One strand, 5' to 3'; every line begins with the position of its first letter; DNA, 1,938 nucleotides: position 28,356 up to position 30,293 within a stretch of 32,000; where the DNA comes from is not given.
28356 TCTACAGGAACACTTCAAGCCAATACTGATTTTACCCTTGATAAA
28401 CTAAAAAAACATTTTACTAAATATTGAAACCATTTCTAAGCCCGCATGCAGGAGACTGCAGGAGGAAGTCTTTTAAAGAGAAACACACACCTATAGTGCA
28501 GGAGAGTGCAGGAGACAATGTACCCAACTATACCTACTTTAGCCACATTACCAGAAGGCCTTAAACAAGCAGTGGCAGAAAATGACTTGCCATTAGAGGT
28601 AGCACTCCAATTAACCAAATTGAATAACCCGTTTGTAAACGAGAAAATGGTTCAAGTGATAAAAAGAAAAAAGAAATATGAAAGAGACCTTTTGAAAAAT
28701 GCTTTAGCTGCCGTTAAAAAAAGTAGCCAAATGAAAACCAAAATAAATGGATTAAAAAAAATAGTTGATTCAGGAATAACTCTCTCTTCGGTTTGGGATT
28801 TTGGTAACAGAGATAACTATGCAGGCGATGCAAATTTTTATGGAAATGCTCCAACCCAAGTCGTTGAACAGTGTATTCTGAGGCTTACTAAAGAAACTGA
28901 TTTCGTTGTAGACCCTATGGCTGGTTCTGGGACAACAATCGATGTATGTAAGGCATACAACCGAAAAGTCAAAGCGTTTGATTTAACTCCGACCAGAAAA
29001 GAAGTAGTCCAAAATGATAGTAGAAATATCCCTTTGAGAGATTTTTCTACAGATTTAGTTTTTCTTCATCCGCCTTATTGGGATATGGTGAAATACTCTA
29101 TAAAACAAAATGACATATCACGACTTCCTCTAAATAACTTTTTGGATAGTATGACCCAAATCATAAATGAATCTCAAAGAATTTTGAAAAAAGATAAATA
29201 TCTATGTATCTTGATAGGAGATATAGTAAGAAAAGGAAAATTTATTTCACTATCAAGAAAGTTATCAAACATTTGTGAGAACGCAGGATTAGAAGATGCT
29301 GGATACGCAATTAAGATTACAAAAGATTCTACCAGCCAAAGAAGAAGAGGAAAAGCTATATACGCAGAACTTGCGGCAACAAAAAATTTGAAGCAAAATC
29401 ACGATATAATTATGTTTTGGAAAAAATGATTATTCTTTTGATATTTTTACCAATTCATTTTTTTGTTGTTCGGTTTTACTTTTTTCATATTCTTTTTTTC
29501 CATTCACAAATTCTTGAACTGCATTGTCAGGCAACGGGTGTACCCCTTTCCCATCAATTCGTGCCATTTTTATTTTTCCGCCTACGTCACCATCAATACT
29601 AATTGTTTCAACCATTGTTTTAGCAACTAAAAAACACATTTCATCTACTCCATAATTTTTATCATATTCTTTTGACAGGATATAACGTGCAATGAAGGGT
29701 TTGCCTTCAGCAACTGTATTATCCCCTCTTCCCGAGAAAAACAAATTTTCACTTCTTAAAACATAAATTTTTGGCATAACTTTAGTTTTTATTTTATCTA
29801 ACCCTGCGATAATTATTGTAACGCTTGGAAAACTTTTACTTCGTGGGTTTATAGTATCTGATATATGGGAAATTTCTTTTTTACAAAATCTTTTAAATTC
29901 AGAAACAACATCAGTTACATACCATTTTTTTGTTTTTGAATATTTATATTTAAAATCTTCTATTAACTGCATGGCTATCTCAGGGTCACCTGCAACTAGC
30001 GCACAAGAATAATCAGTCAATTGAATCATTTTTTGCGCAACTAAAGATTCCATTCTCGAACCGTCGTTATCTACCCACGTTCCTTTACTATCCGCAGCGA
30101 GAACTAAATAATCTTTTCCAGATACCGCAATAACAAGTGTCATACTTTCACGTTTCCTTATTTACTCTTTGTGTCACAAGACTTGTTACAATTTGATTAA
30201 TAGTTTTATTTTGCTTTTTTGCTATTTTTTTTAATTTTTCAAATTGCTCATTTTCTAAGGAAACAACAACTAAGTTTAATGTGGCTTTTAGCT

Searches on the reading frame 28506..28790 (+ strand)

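Call 9: search_protein_families(library=pfam, proteins=[window:28506-28775:+], max_evalue=10)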
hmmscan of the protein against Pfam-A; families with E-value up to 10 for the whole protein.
seq(90 aa): 1 family
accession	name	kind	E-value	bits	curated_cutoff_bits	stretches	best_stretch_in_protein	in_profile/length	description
PF22390.1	LntA_helical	-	0.019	15.6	26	1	42-87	36-79/133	LntA, four-helical up-and-down bundle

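Call 44: search_protein_families(library=pfam, alignment_id=A6, max_evalue=1)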
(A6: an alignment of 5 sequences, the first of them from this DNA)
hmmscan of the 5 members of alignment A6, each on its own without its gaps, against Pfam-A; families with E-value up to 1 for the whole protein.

A. member 1, seq(95 aa): 1 family
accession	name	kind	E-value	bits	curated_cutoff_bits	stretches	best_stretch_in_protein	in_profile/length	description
PF22390.1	LntA_helical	-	0.019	15.6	26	1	42-87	36-79/133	LntA, four-helical up-and-down bundle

B. families by the number of members that match (of 5 scanned): 6 families
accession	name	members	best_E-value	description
PF06648.16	AcMNPV_Ac75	1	0.0024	Autographa californica nuclear polyhedrosis virus (AcMNPV), Ac75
PF21912.2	Glyco_transf_99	1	0.0025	Glycosyltransferase 99 family N-terminal domain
PF22390.1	LntA_helical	1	0.019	LntA, four-helical up-and-down bundle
PF09372.15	PRANC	1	0.027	PRANC domain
PF12447.13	DUF3683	1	0.099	Protein of unknown function (DUF3683)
PF02212.23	GED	1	0.11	Dynamin GTPase effector domain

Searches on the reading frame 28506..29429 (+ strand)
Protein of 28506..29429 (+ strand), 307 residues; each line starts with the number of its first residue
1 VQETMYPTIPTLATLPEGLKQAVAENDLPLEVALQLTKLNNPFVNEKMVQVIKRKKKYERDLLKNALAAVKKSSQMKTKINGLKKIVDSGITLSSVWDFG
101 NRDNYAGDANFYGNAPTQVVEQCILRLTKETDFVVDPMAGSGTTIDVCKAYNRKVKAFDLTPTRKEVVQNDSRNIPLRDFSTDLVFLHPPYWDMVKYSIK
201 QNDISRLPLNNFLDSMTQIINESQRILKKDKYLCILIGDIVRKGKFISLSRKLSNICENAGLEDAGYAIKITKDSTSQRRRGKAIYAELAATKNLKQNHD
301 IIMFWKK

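Call 7: search_protein_families(library=pfam, proteins=[window:28506-29429:+], max_evalue=1)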
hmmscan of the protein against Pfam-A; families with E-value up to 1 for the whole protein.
window:28506-29429:+ (307 aa): 6 families
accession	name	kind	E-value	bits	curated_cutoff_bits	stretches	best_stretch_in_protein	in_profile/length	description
PF01555.25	N6_N4_Mtase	-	8e-20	72.2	26.7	2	48-167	100-218/221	DNA methylase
PF05148.21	Methyltransf_8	-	4e-05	24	27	1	116-185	56-126/219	Hypothetical methyltransferase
PF17293.8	Arm-DNA-bind_5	-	0.0041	18.1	22.6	1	185-232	33-80/87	Arm DNA-binding domain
PF08241.18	Methyltransf_11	-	0.026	15.6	21.2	0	148-188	14-67/95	Methyltransferase domain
PF01170.24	UPF0020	-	0.086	13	22.3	0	129-143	27-41/197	RMKL-like, methyltransferase domain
PF03602.21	Cons_hypoth95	-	0.12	12.5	24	1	149-224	78-153/182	Conserved hypothetical protein 95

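Call 26: search_protein_families(library=padloc, proteins=[window:28506-29429:+], max_evalue=0.1)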
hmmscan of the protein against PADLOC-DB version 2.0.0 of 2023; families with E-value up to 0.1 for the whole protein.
window:28506-29429:+ (307 aa): 59 families (the best 25 are shown)
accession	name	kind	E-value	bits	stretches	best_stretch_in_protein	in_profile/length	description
PDLC03351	MTase_II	-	5.3e-25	86.3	2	183-270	222-310/348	Type II methyltransferase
PDLC03376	MTase_II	-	8e-24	82.8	1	92-270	17-216/249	Type II methyltransferase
PDLC03353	MTase_II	-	1.8e-21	74.8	2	58-169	135-247/260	Type II methyltransferase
PDLC03387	MTase_II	-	2.7e-18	64.1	2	90-161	196-264/289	Type II methyltransferase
PDLC03299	MTase_II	-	4.9e-15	53.8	2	46-161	129-246/296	Type II methyltransferase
PDLC03230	MTase_II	-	1.2e-12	45.8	2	91-157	200-267/360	Type II methyltransferase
PDLC03239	MTase_II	-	4.2e-12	43.5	2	210-290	342-423/442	Type II methyltransferase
PDLC03350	MTase_II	-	2.5e-11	41.6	2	93-170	218-293/312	Type II methyltransferase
PDLC03339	MTase_II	-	6.8e-11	39.5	1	86-163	184-262/399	Type II methyltransferase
PDLC03265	MTase_II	-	7.4e-11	40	2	63-169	220-325/333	Type II methyltransferase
PDLC03371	MTase_II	-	1.3e-10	39.2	1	53-159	149-239/260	Type II methyltransferase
PDLC03252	MTase_II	-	1.6e-10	38.8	2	171-243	97-171/365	Type II methyltransferase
PDLC03380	MTase_II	-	1.2e-09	35.9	2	212-263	314-365/393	Type II methyltransferase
PDLC03259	MTase_II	-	2e-09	34.8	1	165-307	4-154/423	Type II methyltransferase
PDLC03238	MTase_II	-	6.1e-09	33.4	1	84-163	276-356/428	Type II methyltransferase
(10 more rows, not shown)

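Call 46: find_homologous_proteins(query=window:28506-29429:+, max_evalue=1e-10)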
Query window:28506-29429:+ (307 aa): 95 proteins with E <= 1e-10 among 2757 candidates.
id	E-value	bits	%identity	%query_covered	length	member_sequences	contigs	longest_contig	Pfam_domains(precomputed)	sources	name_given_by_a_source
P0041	8.8e-198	673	100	99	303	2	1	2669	PF01555.25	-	-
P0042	3.8e-161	553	80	97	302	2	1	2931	PF01555.25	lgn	-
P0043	1.4e-157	541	77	99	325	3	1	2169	PF05148.22,PF01555.25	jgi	-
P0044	2.7e-157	540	78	96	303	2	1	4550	PF05148.22,PF01555.25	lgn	-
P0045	8.4e-156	535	77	99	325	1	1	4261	PF01555.25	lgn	-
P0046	1.2e-153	528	78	99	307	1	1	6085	PF01555.25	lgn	-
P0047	2.1e-149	514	74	97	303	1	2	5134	PF01555.25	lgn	-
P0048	2.5e-149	514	74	100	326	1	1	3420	PF01555.25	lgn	-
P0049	1.5e-148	512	76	97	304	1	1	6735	PF05148.22,PF01555.25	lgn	-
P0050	6.3e-148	510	75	99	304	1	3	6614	PF01555.25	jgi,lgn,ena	-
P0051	1.4e-147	508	73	97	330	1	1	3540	PF01555.25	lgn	-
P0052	6.3e-147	506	76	96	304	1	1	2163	PF01555.25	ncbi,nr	ncbi:MAG: hypothetical protein KKA79_06050 [Nanoarchaeota archaeon]|nr:hypothetical protein [Nanoarc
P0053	2.8e-146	504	74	98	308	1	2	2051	PF05148.22,PF01555.25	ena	-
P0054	1.7e-145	502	75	95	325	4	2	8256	PF01555.25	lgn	-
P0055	3.8e-144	497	73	100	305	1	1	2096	PF05148.22,PF01555.25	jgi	jgi:DNA modification methylase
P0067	7.7e-107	375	57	97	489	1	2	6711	PF17762.9,PF02195.27,PF01555.25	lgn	-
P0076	6.0e-102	359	53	99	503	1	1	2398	PF17762.9,PF02195.27,PF01555.25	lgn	-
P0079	1.6e-100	354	54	94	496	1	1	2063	PF17762.9,PF02195.27,PF01555.25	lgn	-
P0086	2.8e-90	320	49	94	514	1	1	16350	PF17762.9,PF02195.27,PF01555.25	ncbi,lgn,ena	-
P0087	1.2e-88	315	47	94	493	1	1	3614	PF17762.9,PF02195.27,PF01555.25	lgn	-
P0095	1.1e-65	240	46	77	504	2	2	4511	PF17762.9,PF02195.27,PF01555.25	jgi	-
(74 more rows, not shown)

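Call 47: search_protein_families(library=pfam, proteins=[P0067, P0076, P0079, P0086, P0087, P0095], max_evalue=0.001)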
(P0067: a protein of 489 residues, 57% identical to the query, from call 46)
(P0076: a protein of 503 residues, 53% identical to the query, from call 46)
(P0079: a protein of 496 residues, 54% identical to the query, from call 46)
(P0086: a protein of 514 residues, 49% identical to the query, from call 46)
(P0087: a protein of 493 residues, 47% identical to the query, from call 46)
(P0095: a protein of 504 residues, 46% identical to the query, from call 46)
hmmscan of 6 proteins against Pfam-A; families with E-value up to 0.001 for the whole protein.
P0067 (489 aa): 6 families
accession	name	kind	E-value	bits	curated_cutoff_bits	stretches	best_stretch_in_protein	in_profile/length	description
PF02195.25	ParB_N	-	9.2e-33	112.6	26.3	1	2-94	2-95/95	ParB N-terminal domain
PF01555.25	N6_N4_Mtase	-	7.1e-22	78.9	26.7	1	235-351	106-220/221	DNA methylase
PF17762.8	HTH_ParB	-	1.5e-14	54.4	22.6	1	96-192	1-98/102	ParB HTH domain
PF05148.21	Methyltransf_8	-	0.00014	22.3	27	1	295-368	56-127/219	Hypothetical methyltransferase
PF08241.18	Methyltransf_11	-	0.00018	22.5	21.2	0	323-416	7-94/95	Methyltransferase domain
PF13384.12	HTH_23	-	0.00056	20.1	24.6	0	101-136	5-38/50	Homeodomain-like domain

P0076 (503 aa): 5 families
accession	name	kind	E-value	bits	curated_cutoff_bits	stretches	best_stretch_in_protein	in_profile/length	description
PF02195.25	ParB_N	-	3.5e-34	117.2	26.3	1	9-102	2-95/95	ParB N-terminal domain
PF01555.25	N6_N4_Mtase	-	2.5e-24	86.9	26.7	2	256-362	132-219/221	DNA methylase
PF17762.8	HTH_ParB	-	2.5e-14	53.7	22.6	1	104-201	1-97/102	ParB HTH domain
PF08241.18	Methyltransf_11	-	3.7e-05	24.7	21.2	0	334-429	6-94/95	Methyltransferase domain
PF05148.21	Methyltransf_8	-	0.00013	22.4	27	1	310-379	56-126/219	Hypothetical methyltransferase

P0079 (496 aa): 6 families
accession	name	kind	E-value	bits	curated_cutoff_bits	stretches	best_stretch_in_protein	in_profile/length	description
PF02195.25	ParB_N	-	3.5e-33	114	26.3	1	3-94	3-95/95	ParB N-terminal domain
PF01555.25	N6_N4_Mtase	-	1.5e-24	87.7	26.7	2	229-353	93-218/221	DNA methylase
PF17762.8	HTH_ParB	-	4e-11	43.4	22.6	1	97-193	2-97/102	ParB HTH domain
PF05148.21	Methyltransf_8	-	0.0004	20.8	27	0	311-372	67-127/219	Hypothetical methyltransferase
PF13412.12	HTH_24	-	0.00069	19.6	21.9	0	108-138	10-39/48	Winged helix-turn-helix DNA-binding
PF04218.19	CENP-B_N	-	0.00076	19.5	21.2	0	95-137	4-43/53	CENP-B N-terminal DNA-binding domain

P0086 (514 aa): 6 families
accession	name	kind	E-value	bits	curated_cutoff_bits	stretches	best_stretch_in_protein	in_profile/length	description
PF02195.25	ParB_N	-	8.7e-33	112.7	26.3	1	24-116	2-95/95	ParB N-terminal domain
PF01555.25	N6_N4_Mtase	-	5.4e-27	95.6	26.7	2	208-369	97-214/221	DNA methylase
PF17762.8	HTH_ParB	-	7.3e-10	39.3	22.6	1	118-216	1-100/102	ParB HTH domain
PF07022.19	Phage_CI_repr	-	0.00068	20.4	22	0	128-177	2-31/65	Bacteriophage CI repressor helix-turn-helix domain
PF08241.18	Methyltransf_11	-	0.00075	20.5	21.2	0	361-395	21-67/95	Methyltransferase domain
PF08535.16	KorB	-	0.0009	19.6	22.3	0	141-189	6-57/89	KorB domain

P0087 (493 aa): 6 families
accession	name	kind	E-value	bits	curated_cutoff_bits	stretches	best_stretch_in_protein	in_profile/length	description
PF02195.25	ParB_N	-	7.7e-30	103.2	26.3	1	2-94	2-95/95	ParB N-terminal domain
PF01555.25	N6_N4_Mtase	-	4.7e-25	89.3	26.7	2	234-346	116-213/221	DNA methylase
PF17762.8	HTH_ParB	-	7.7e-11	42.5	22.6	1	96-192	1-98/102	ParB HTH domain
PF01170.24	UPF0020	-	0.00014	22.1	22.3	0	313-329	27-43/197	RMKL-like, methyltransferase domain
PF08241.18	Methyltransf_11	-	0.00041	21.4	21.2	0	393-420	68-94/95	Methyltransferase domain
PF13412.12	HTH_24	-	0.0005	20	21.9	0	110-137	11-38/48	Winged helix-turn-helix DNA-binding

P0095 (504 aa): 4 families
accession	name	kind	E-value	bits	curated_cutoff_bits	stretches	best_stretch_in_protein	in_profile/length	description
PF02195.25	ParB_N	-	3.7e-21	75.4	26.3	1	2-93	2-95/95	ParB N-terminal domain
PF01555.25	N6_N4_Mtase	-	6.5e-20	72.5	26.7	2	266-355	132-215/221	DNA methylase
PF17762.8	HTH_ParB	-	9.3e-17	61.5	22.6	1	96-195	2-99/102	ParB HTH domain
PF08241.18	Methyltransf_11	-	0.00058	20.9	21.2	0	331-378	6-66/95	Methyltransferase domain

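Call 49: find_encoding_contigs(protein=P0086, flank=8000, max_places=2)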
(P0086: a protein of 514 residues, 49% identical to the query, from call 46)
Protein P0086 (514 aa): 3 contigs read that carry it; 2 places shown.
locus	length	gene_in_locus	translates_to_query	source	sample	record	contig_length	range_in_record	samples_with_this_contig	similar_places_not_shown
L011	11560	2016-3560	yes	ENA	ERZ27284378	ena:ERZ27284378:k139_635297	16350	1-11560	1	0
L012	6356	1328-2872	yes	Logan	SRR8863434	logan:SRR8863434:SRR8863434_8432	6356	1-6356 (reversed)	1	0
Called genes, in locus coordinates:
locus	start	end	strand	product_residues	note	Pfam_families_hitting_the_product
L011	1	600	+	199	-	?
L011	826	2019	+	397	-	PF14528:LAGLIDADG_3 (faint)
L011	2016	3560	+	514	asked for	PF02195:ParB_N, PF17762:HTH_ParB, PF01555:N6_N4_Mtase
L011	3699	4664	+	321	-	-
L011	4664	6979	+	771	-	-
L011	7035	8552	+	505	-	PF01039:Carboxyl_trans, PF06833:MdcE (faint), PF03255:ACCA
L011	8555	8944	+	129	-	PF25917:BSH_RND (faint), PF25919:BSH_CusB (faint), PF25984:BSH_YknX (faint), PF25997:BSH_YhbJ (faint), PF00364:Biotin_lipoyl, PF25973:BSH_CzcB (faint)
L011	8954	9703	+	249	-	PF02632:BioY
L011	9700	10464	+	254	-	PF08534:Redoxin (weak), PF13905:Thioredoxin_8 (faint), PF17991:Thioredoxin_10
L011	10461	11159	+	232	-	PF02463:SMC_N, PF00005:ABC_tran, PF13304:AAA_21 (weak)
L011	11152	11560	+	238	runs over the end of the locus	PF02361:CbiQ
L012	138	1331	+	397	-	PF14528:LAGLIDADG_3 (faint)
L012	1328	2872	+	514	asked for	PF02195:ParB_N, PF17762:HTH_ParB, PF01555:N6_N4_Mtase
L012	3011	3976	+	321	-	-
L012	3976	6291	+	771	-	-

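Call 50: find_encoding_contigs(protein=P0067, flank=6000, max_places=2)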
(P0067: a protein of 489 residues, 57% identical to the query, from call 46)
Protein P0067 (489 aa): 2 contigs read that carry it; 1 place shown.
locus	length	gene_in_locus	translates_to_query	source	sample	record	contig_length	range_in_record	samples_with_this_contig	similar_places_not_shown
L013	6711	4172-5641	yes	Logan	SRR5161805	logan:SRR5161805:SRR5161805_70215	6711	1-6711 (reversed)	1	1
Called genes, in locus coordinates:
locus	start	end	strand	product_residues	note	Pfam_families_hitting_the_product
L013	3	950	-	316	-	?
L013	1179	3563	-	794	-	-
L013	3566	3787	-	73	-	-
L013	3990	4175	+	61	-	-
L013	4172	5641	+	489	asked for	PF02195:ParB_N, PF17762:HTH_ParB, PF01555:N6_N4_Mtase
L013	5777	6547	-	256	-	PF12686:DUF3800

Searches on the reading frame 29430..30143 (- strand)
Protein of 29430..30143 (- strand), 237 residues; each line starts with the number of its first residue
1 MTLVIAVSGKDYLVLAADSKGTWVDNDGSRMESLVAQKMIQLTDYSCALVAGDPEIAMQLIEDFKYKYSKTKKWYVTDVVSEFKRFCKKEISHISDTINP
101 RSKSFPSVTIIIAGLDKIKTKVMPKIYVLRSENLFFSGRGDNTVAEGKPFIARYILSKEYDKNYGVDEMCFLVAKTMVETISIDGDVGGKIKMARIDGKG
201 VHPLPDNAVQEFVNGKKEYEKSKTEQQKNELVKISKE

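Call 7: search_protein_families(library=pfam, proteins=[window:29430-30143:-], max_evalue=1)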
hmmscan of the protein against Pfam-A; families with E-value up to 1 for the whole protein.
window:29430-30143:- (237 aa): 1 family
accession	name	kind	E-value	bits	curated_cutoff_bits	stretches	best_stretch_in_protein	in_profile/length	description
PF00227.31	Proteasome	-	2.7e-10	40.6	22.4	1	4-195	7-188/189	Proteasome subunit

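Call 26: search_protein_families(library=padloc, proteins=[window:29430-30143:-], max_evalue=0.1)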
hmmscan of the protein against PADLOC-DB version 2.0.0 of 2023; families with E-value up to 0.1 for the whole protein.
window:29430-30143:- (237 aa): 0 families

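Call 54: search_solved_structures(query=window:29430-30143:-, max_evalue=1, show_alignments=1)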
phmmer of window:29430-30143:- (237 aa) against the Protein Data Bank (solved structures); distinct sequences matched with E-value up to 1: 17.
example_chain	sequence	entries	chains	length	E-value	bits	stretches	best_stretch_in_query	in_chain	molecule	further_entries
3h4p_a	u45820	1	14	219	0.0009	22.3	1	4-228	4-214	Proteasome subunit beta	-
5fmg_H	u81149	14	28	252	0.045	16.8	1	72-197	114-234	PROTEASOME, PUTATIVE | 20S proteasome beta-1 subunit | Proteasome subunit beta type-6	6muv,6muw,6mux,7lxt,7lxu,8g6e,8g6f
1fnt_H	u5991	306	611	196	0.058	16.4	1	3-204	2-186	PROTEASOME COMPONENT PRE3 | Proteasome subunit beta type-1 | 20S PROTEASOME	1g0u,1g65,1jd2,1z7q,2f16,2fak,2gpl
9qck_N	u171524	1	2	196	0.058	16.4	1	3-204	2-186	Proteasome subunit beta type-1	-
9qcf_N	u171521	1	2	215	0.068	16.2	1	3-204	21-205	Proteasome subunit beta type-1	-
10mt_H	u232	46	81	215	0.069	16.1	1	2-204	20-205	Proteasome subunit beta type-1 | Proteasome component PRE3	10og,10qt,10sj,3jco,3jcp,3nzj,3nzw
5e2g_A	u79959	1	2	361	0.092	15.7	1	136-201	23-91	Beta-lactamase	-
4v7o_AB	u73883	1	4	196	0.094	15.7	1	4-204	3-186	Proteasome component PRE3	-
1ryp_H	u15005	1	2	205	0.1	15.6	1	4-204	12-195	20S PROTEASOME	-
5cz5_N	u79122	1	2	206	0.1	15.6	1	4-204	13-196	Proteasome subunit beta type-1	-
9qd2_N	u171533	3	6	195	0.11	15.5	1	5-204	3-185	Proteasome subunit beta type-1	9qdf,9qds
9qai_N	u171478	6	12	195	0.11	15.5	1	5-204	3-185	Proteasome subunit beta type-1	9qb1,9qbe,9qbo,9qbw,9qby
5fgi_N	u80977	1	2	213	0.12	15.4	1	4-204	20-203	Proteasome subunit beta type-1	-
7ls5_H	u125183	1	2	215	0.13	15.2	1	3-204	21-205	Proteasome subunit beta type-1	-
9f9p_H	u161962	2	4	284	0.33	13.9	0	2-93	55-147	Proteasome subunit beta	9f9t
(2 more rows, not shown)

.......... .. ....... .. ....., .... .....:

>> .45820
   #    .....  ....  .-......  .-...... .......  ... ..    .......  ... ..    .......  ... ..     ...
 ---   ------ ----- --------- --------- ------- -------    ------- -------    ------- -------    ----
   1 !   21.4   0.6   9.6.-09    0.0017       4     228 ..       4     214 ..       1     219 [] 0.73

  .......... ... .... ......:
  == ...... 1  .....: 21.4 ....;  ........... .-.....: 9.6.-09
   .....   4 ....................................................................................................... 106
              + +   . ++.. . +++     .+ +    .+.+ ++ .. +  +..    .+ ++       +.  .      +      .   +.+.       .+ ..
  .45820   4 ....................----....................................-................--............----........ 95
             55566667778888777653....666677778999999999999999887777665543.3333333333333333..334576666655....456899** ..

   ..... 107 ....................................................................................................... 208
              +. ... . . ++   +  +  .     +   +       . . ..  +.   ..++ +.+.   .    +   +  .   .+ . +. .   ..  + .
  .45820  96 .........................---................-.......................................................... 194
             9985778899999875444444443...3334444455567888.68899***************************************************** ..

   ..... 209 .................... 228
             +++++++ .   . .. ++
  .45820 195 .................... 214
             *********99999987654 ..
